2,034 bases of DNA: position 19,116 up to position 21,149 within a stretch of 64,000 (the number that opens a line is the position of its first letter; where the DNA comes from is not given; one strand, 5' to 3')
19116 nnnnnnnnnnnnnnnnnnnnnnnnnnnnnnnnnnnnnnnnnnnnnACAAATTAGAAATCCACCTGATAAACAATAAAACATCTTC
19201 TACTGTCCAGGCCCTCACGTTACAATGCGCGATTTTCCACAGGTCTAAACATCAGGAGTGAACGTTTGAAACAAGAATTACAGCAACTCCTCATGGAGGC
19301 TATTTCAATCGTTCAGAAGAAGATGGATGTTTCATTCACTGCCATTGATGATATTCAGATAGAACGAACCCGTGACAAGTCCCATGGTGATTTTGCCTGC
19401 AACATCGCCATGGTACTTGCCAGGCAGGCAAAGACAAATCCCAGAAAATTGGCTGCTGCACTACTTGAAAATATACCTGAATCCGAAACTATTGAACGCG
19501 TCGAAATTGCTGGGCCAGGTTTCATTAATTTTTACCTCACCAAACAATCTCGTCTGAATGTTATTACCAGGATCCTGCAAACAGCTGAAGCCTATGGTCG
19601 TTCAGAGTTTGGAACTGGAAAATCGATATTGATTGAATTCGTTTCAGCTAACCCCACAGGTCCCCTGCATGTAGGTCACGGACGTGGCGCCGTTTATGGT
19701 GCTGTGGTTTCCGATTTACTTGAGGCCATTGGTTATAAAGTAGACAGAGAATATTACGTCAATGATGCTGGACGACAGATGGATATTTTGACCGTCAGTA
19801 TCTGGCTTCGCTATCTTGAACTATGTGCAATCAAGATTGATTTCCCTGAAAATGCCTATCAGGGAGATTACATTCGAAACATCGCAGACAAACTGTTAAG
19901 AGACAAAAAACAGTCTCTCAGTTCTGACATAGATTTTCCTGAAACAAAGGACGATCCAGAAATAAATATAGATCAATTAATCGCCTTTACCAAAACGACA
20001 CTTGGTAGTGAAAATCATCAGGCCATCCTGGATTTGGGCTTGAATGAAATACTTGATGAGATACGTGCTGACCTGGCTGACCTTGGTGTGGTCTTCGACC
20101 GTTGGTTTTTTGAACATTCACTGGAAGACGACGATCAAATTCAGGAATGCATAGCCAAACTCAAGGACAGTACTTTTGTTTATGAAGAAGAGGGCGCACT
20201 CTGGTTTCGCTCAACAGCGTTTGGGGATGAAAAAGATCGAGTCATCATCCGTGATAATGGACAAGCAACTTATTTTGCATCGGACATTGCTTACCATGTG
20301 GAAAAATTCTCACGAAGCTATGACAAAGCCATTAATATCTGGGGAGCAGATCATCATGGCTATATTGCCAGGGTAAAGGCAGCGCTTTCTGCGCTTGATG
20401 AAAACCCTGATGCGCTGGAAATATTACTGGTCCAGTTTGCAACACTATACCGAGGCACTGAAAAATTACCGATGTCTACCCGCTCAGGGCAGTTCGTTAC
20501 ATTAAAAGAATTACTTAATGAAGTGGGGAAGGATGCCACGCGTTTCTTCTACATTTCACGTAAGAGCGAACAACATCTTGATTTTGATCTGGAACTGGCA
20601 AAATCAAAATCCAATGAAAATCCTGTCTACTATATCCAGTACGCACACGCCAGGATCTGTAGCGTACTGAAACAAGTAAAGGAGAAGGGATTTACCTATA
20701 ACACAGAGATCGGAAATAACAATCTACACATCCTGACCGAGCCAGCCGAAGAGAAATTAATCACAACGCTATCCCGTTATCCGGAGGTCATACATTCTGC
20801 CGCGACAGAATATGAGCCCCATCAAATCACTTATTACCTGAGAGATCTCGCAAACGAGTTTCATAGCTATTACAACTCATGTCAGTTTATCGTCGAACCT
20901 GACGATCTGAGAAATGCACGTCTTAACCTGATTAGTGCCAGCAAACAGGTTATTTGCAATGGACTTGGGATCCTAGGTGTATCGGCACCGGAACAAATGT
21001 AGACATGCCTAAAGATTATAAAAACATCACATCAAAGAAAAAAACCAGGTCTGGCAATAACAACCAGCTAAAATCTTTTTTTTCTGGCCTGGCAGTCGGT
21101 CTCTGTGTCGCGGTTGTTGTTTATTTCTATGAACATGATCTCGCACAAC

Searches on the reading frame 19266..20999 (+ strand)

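Call 41: search_protein_families(library=pfam, proteins=[window:19266-20999:+], max_evalue=0.00001)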
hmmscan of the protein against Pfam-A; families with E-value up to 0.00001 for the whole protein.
window:19266-20999:+ (578 aa): 3 families
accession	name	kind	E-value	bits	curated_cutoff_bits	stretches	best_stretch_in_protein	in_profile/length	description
PF05746.21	DALR_1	-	2.1e-36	125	22.3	1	457-578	1-117/117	DALR anticodon binding domain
PF03485.21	Arg_tRNA_synt_N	-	3.7e-28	98.4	21.5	1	4-91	2-85/85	Arginyl tRNA synthetase N terminal domain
PF00750.26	tRNA-synt_1d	-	6.3e-28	98.2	23.3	1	101-426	3-304/349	tRNA synthetases class I (R), catalytic domain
